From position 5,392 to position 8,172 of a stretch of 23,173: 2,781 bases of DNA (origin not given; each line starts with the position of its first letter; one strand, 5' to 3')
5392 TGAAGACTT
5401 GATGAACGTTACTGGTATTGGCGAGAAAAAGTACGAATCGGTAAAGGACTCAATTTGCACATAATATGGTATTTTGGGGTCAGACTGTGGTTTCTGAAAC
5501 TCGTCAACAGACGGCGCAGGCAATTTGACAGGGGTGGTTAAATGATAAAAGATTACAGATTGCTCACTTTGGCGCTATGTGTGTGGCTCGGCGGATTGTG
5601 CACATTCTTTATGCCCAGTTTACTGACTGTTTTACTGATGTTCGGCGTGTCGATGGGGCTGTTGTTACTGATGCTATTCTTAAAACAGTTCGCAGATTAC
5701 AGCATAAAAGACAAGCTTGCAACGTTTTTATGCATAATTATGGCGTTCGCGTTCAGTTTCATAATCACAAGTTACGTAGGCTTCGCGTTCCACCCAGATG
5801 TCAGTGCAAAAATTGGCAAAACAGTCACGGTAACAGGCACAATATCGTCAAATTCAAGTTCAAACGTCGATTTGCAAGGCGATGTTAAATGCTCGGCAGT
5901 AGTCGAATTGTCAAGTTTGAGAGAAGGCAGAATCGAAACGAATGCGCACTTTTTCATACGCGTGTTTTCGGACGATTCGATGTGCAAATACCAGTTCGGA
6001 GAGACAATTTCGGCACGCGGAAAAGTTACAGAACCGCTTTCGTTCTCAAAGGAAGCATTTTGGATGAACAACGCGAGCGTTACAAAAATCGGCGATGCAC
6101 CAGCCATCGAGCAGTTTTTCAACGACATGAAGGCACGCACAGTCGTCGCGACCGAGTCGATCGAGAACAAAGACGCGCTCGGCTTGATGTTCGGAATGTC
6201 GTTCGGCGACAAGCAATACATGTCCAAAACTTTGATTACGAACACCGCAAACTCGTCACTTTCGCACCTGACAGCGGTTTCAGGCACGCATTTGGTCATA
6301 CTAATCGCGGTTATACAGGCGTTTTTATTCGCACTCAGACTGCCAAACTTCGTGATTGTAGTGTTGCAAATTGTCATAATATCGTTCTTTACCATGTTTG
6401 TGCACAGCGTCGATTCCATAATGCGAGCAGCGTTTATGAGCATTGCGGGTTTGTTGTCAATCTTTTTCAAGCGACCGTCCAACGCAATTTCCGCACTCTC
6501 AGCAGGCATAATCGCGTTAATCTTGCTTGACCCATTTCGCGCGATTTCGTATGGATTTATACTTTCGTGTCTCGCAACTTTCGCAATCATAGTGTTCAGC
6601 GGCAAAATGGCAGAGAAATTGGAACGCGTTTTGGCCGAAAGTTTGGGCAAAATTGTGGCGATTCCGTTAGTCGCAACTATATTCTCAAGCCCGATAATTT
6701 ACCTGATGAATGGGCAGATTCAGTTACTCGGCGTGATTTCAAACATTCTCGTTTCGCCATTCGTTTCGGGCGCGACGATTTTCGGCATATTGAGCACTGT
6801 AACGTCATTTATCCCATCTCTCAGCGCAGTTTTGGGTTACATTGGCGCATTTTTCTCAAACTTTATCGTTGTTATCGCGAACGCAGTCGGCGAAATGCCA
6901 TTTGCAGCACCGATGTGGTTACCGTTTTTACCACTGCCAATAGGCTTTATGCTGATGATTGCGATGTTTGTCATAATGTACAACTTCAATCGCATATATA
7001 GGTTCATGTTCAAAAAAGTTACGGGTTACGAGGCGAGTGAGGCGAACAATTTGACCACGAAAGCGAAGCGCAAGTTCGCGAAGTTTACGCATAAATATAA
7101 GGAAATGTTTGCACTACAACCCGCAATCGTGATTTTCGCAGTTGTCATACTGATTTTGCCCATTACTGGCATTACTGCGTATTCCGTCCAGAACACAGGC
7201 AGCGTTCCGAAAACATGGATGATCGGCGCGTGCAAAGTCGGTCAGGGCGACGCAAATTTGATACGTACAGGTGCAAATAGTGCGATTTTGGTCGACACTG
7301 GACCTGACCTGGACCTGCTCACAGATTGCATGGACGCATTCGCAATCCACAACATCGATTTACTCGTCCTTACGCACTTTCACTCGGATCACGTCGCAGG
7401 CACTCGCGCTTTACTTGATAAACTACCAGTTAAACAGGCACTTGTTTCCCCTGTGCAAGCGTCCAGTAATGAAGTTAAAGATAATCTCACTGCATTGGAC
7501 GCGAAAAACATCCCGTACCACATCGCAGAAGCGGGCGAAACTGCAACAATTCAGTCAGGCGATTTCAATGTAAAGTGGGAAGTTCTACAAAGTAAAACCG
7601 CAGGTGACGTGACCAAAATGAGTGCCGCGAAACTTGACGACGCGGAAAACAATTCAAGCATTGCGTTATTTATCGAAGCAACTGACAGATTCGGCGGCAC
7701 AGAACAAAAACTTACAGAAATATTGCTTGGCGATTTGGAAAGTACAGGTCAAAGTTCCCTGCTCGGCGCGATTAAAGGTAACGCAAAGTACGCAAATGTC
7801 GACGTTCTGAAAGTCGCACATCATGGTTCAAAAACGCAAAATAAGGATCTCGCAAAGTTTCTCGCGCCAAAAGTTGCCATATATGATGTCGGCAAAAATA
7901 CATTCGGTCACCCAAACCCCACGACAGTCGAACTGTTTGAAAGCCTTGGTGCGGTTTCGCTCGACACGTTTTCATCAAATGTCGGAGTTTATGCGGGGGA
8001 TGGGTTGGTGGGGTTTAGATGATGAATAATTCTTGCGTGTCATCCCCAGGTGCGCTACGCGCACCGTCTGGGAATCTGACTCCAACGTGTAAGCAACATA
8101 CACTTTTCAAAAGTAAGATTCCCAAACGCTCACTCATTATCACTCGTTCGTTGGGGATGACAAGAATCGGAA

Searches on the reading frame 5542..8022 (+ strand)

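Call 10: search_protein_families(library=pfam, proteins=[window:5542-8022:+], max_evalue=0.00001)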
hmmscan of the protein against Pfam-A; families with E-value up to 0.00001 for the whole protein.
window:5542-8022:+ (826 aa): 4 families
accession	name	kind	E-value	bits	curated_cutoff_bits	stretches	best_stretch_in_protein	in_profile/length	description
PF03772.21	Competence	-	1.2e-37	130.2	23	1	219-480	1-265/270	Competence protein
PF00753.33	Lactamase_B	-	4e-11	43.6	22.7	1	566-654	3-93/196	Metallo-beta-lactamase superfamily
PF13567.11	DUF4131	-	7.4e-08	32.7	31.6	1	30-168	8-136/165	Domain of unknown function (DUF4131)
PF12706.13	Lactamase_B_2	-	2e-06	28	27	1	582-680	3-108/200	Beta-lactamase superfamily domain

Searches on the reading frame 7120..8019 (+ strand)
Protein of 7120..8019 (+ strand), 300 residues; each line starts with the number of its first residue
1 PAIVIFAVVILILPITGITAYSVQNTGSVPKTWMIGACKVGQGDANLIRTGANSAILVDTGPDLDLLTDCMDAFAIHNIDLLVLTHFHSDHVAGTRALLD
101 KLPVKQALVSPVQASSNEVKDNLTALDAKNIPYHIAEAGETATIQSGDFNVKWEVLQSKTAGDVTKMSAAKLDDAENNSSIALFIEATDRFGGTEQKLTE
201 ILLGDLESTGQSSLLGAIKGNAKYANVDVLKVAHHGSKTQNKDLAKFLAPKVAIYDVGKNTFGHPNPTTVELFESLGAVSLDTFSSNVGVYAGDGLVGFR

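Call 84: find_related_loci(query=window:7120-8019:+, collection=metagenome_contigs, flank=10000)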
Query window:7120-8019:+ (300 aa) in metagenome_contigs; peptide patterns used: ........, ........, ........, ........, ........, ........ (x = any residue, [..] = any of these).
80 stretches matched a pattern, but none encodes a relative of the query by tblastn (E <= 1e-3).
